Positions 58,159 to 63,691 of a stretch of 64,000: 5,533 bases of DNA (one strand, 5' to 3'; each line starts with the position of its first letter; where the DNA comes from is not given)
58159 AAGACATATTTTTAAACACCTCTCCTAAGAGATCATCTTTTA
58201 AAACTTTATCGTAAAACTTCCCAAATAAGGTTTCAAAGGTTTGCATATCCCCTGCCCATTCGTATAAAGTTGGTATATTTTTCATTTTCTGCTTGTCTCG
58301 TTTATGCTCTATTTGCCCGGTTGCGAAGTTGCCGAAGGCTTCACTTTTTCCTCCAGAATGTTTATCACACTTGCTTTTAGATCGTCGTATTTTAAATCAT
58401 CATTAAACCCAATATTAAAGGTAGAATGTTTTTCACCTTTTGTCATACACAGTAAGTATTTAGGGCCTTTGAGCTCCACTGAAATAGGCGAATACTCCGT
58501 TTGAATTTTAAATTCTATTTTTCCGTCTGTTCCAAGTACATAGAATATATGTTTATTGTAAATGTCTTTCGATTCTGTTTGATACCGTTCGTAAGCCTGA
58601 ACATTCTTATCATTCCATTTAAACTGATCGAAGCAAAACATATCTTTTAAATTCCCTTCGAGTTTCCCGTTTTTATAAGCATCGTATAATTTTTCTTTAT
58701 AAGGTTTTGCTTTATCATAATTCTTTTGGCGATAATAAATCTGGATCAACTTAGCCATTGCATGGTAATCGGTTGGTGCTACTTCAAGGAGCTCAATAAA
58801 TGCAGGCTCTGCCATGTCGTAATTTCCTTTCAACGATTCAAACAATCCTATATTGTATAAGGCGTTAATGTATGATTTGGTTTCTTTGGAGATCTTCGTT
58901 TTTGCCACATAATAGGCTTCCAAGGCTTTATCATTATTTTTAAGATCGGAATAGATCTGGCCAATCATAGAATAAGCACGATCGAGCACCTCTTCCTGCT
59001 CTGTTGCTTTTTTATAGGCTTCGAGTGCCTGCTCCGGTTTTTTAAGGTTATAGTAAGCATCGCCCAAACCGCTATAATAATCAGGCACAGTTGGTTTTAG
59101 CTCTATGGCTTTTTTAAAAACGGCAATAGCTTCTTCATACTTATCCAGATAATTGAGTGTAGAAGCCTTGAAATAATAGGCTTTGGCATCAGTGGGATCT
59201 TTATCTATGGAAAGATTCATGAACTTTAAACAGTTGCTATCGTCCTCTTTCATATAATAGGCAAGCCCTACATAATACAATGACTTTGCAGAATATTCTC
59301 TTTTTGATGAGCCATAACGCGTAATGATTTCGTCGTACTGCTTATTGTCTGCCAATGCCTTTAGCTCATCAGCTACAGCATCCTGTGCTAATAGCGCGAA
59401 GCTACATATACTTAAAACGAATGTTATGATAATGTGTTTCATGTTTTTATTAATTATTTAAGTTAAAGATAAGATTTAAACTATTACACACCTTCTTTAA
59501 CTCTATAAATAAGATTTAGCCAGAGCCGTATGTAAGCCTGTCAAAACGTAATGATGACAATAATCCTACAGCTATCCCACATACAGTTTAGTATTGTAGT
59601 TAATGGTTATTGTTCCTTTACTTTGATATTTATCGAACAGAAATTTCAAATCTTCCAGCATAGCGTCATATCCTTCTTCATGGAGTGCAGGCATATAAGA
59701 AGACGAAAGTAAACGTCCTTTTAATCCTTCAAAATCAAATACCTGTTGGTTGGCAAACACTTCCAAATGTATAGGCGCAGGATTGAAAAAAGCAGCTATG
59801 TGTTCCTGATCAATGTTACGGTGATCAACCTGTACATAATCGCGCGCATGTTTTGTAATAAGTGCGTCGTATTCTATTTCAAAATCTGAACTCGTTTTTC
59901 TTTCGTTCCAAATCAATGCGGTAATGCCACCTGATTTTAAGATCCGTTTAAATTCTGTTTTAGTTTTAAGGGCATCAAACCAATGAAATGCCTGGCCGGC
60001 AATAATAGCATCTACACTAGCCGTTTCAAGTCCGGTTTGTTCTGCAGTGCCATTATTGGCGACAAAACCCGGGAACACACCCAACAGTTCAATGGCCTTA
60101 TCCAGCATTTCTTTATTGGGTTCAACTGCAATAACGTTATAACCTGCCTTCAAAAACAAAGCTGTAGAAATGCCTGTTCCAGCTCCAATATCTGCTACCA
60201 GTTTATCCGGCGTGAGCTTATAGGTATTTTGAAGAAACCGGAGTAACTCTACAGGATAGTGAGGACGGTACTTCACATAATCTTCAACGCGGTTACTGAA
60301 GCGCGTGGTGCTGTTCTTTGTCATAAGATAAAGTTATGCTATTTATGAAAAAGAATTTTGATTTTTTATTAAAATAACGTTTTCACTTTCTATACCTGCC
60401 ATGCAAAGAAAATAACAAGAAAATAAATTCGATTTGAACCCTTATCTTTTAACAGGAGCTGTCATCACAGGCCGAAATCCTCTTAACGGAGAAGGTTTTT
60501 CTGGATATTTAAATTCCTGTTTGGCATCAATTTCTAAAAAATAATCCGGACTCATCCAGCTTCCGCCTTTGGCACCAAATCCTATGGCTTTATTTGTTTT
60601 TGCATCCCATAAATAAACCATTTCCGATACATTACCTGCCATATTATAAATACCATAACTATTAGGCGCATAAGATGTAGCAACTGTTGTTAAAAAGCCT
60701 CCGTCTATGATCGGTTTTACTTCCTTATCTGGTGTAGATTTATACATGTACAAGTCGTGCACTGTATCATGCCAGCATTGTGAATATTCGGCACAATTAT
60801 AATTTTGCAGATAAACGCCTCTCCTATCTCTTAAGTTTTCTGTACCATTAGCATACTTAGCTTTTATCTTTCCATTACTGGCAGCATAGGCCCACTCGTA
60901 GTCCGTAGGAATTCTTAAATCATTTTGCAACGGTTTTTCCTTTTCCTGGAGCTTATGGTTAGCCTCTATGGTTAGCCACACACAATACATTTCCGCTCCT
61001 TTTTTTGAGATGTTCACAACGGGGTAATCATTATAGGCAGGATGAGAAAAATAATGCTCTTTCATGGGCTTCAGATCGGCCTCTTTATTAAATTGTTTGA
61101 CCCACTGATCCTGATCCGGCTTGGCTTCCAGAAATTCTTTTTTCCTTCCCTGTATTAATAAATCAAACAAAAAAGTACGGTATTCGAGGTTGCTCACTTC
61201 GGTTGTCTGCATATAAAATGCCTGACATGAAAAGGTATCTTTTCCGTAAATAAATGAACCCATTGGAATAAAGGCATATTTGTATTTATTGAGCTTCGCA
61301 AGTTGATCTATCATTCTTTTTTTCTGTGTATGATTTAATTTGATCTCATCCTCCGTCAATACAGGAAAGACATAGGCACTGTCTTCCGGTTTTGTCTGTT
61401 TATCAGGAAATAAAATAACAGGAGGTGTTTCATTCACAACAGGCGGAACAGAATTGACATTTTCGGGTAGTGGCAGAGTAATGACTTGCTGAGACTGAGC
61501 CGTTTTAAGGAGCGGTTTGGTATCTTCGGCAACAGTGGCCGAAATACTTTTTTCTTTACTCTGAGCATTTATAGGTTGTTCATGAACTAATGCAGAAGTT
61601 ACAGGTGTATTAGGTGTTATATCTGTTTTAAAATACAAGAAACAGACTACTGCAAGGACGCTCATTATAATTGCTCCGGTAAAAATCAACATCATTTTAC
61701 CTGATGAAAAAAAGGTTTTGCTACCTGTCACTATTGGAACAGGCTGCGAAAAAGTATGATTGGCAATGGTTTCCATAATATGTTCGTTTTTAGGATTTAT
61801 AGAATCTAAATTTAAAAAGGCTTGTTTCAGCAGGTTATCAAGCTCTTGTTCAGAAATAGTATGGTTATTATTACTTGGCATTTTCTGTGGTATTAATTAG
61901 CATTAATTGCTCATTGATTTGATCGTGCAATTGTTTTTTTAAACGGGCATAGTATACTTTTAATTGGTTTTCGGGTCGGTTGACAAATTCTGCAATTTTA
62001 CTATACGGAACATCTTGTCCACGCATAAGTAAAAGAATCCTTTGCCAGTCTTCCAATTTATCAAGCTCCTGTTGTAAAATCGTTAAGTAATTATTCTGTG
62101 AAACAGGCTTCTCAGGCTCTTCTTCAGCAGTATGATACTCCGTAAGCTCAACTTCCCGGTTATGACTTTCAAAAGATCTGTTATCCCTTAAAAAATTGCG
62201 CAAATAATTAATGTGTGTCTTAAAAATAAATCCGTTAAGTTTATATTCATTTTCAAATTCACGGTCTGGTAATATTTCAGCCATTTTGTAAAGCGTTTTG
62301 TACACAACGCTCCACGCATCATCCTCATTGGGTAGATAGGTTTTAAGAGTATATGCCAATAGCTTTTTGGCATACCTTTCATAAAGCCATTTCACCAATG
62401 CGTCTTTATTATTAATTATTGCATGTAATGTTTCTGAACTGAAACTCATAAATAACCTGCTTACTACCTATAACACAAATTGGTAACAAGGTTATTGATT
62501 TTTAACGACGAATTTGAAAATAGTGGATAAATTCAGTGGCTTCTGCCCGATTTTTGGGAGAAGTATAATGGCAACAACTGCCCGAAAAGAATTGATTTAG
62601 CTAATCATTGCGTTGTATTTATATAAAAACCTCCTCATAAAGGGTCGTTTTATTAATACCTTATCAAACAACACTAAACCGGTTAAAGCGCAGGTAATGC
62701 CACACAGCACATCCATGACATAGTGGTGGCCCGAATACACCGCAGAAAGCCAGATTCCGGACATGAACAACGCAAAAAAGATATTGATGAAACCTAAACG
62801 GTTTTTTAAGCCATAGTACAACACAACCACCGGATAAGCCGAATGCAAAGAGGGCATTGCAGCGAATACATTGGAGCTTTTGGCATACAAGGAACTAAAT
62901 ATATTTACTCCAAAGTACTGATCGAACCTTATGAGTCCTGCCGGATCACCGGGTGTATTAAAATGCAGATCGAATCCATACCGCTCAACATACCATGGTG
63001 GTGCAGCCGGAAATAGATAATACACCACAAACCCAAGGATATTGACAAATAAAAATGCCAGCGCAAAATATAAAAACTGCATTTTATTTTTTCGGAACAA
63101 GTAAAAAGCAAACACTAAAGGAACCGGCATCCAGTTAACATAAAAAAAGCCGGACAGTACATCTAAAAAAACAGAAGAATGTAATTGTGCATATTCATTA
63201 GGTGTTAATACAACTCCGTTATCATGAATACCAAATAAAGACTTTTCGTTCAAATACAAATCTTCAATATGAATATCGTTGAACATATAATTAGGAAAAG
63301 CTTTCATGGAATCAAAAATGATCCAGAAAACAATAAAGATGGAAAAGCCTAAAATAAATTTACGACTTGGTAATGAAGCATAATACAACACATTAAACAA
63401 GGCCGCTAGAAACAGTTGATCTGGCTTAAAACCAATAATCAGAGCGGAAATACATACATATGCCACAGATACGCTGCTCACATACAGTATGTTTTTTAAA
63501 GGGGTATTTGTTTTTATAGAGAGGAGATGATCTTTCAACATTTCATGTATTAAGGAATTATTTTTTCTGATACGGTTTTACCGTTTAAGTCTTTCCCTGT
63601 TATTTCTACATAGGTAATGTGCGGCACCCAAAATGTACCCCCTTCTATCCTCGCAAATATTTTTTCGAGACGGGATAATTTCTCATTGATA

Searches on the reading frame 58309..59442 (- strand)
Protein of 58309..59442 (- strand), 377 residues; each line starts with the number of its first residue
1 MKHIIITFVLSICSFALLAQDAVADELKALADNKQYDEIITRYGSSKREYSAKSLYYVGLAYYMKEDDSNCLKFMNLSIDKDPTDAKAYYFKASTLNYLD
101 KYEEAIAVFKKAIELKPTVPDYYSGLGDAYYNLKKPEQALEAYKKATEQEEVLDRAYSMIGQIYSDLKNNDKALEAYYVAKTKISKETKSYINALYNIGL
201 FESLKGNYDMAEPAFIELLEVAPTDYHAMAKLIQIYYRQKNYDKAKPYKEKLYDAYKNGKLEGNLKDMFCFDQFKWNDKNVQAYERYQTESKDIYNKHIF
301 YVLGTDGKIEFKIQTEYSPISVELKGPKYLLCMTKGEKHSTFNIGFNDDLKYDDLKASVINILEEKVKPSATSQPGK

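Call 77: search_protein_families(library=pfam, proteins=[window:58309-59442:-], max_evalue=0.00001)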
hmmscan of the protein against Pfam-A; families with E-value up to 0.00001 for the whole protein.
window:58309-59442:- (377 aa): 15 families
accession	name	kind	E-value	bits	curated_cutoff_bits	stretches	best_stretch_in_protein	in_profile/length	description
PF00515.34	TPR_1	-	1.8e-26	91.2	27.8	2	86-118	1-33/34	Tetratricopeptide repeat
PF07719.23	TPR_2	-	9.7e-23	78.8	27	0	120-149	1-30/34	Tetratricopeptide repeat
PF13181.12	TPR_8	-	1.3e-21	75.3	25.7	1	86-118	1-33/34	Tetratricopeptide repeat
PF13424.12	TPR_12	-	1.7e-18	67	30.1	2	86-148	3-73/77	Tetratricopeptide repeat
PF13432.12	TPR_16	-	5.5e-16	59.1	32.7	0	126-181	3-58/65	Tetratricopeptide repeat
PF14559.12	TPR_19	-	6e-13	49.4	25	1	101-152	6-57/68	Tetratricopeptide repeat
PF13431.12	TPR_17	-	2.7e-12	46.4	24.4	0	109-141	2-34/34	Tetratricopeptide repeat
PF13414.12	TPR_11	-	6.6e-12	45.4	26.8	1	99-133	7-41/42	TPR repeat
PF12895.13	ANAPC3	-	4.1e-11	43.4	27.2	1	33-112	2-82/82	Anaphase-promoting complex, cyclosome, subunit 3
PF13428.12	TPR_14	-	1.4e-10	41.2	23.5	0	87-128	2-43/44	Tetratricopeptide repeat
PF13176.12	TPR_7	-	5.3e-09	35.9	27.9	0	90-119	3-32/36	Tetratricopeptide repeat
PF23914.1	TPR_CcmH_CycH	-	9.1e-08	32.5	42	0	79-189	43-156/158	Cytochrome c-type biogenesis protein H TPR domain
PF25064.1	ARM_TT21_5th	-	2.2e-07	31.6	27.8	0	205-280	14-87/117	TT21 fifth ARM repeats domain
PF13374.12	TPR_10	-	1.1e-06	28.9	27.5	0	122-146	4-28/42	Tetratricopeptide repeat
PF13174.12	TPR_6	-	1.3e-06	29.1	26.3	0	126-148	6-28/33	Tetratricopeptide repeat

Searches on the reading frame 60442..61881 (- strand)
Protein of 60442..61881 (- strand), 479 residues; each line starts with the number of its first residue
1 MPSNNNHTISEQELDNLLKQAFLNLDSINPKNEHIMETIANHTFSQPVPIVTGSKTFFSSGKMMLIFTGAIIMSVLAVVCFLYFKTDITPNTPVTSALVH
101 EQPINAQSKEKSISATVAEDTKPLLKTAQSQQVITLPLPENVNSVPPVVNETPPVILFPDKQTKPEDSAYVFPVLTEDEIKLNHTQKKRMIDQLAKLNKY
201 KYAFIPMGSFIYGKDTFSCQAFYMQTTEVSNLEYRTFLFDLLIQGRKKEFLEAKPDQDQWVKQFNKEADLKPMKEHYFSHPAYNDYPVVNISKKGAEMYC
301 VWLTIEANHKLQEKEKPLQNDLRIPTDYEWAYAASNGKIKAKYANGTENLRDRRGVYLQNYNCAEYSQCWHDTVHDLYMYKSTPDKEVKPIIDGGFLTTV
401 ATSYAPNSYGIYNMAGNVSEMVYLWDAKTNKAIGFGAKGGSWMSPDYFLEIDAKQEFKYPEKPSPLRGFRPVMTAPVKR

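Call 77: search_protein_families(library=pfam, proteins=[window:60442-61881:-], max_evalue=0.00001)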
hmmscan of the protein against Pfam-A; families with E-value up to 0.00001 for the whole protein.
window:60442-61881:- (479 aa): 1 family
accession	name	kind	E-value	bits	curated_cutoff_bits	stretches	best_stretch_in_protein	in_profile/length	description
PF03781.23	FGE-sulfatase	-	1.7e-25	90.6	23.3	1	219-472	34-254/255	Sulfatase-modifying factor enzyme 1-like domain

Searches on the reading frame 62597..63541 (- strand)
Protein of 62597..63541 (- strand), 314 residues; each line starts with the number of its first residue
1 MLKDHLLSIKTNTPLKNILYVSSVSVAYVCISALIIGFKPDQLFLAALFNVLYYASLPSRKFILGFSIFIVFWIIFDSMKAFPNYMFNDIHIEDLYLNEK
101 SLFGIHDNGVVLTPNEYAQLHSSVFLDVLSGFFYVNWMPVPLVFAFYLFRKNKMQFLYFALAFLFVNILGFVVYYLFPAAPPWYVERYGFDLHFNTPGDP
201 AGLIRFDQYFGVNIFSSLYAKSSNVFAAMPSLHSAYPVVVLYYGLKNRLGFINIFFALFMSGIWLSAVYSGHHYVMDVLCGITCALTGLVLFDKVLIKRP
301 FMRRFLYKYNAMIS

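Call 77: search_protein_families(library=pfam, proteins=[window:62597-63541:-], max_evalue=0.00001)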
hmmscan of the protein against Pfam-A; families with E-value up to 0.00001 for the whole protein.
window:62597-63541:- (314 aa): 1 family
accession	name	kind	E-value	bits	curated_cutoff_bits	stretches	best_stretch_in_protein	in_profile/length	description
PF14378.12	PAP2_3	-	1.5e-22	80.8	27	1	121-290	23-189/190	PAP2 superfamily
